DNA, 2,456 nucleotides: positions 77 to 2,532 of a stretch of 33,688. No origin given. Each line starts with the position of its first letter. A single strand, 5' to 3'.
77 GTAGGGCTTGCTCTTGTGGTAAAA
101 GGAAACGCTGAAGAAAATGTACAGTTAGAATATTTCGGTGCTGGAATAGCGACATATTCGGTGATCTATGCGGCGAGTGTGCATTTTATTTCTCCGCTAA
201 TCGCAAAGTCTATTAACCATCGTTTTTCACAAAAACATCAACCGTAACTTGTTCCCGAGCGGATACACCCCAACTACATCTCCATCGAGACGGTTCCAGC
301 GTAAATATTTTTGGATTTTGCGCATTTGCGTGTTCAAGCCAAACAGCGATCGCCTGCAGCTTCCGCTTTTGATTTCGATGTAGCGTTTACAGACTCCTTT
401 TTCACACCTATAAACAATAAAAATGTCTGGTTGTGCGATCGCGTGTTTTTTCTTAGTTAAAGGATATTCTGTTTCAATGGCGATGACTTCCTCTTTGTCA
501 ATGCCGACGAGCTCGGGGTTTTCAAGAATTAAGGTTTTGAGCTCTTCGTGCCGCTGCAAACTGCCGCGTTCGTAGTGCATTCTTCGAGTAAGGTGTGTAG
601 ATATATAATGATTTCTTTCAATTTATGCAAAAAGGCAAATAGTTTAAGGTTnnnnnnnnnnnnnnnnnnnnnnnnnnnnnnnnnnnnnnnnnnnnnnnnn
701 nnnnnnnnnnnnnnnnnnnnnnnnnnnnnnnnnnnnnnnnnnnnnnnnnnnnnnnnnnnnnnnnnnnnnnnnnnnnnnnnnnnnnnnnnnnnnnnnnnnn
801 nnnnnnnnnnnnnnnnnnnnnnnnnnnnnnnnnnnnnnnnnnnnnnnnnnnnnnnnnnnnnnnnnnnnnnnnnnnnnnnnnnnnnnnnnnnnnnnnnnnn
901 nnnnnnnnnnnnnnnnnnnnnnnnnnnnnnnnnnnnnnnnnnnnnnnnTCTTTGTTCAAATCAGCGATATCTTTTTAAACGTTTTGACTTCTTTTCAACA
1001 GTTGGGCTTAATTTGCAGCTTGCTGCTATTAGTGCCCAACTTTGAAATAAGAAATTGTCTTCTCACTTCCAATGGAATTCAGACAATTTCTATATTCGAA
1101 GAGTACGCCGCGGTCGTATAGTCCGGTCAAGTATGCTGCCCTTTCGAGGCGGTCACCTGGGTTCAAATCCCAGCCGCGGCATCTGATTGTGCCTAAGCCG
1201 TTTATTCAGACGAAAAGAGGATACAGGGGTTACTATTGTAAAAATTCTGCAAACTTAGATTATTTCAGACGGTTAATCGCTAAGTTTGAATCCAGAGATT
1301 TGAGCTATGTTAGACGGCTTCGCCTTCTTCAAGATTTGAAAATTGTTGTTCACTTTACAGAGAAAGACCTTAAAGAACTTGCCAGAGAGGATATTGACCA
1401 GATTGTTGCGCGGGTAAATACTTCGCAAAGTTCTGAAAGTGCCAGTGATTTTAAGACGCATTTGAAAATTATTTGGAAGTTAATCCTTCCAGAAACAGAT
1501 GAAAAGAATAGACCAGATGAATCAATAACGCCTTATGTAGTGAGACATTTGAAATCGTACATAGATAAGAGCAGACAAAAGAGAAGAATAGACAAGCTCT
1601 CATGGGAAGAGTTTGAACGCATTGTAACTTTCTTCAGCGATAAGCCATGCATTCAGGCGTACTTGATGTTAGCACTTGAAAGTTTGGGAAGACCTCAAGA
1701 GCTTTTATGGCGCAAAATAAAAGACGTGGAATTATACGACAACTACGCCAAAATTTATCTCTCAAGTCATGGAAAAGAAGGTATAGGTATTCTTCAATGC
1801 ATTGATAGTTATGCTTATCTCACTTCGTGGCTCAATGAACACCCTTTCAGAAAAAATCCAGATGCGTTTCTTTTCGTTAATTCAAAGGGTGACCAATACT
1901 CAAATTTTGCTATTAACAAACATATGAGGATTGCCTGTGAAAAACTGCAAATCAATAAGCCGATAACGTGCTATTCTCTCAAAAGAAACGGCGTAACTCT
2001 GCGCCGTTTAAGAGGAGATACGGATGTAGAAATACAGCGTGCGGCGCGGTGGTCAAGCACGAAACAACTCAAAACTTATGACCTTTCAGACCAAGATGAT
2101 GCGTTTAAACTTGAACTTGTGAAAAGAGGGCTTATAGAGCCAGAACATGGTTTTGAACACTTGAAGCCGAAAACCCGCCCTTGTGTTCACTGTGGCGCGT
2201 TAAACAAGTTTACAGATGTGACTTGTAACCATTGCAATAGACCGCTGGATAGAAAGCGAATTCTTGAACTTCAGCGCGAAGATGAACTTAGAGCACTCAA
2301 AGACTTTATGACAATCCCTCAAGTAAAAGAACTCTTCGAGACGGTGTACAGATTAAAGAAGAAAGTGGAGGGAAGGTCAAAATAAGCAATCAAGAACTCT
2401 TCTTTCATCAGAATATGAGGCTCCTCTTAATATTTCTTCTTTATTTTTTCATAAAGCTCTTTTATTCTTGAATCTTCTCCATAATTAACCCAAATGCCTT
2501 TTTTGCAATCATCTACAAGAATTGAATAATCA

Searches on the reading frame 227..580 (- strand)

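Call 86: search_protein_families(library=phrogs, proteins=[window:227-580:-], max_evalue=0.001)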
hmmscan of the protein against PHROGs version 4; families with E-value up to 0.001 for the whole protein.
window:227-580:- (117 aa): 1 family
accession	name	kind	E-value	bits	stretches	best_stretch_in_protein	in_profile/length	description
phrog_9381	-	DNA, RNA and nucleotide metabolism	0.00073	20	1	26-96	154-218/288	replication initiation by nicking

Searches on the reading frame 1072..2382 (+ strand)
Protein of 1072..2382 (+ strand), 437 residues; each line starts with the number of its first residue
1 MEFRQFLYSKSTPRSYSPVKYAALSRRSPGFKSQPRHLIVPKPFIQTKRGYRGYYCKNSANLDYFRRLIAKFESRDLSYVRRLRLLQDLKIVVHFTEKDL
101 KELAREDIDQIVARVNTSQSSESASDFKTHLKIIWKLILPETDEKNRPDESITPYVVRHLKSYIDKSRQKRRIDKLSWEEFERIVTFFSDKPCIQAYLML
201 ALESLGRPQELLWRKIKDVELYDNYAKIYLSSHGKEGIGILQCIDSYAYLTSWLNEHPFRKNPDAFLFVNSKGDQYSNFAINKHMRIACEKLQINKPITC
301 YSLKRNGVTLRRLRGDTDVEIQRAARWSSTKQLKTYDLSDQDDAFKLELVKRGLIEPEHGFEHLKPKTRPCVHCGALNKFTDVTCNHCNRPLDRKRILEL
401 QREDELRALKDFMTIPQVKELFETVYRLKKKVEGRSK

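Call 8: search_protein_families(library=pfam, proteins=[window:1072-2382:+], max_evalue=0.01)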
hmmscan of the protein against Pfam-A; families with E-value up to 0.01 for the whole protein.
window:1072-2382:+ (437 aa): 2 families
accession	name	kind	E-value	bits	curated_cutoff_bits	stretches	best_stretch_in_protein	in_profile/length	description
PF00589.27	Phage_integrase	-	4.1e-08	33.6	27.1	1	179-336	6-165/172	Phage integrase family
PF13248.11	Zn_ribbon_3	-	0.0098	15.8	27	0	368-388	2-22/26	zinc-ribbon domain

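Call 86: search_protein_families(library=phrogs, proteins=[window:1072-2382:+], max_evalue=0.001)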
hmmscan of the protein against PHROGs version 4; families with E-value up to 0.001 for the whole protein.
window:1072-2382:+ (437 aa): 1 family
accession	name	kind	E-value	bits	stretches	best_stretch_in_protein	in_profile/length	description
phrog_1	-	integration and excision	1.8e-13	51.7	1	77-344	189-443/611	integrase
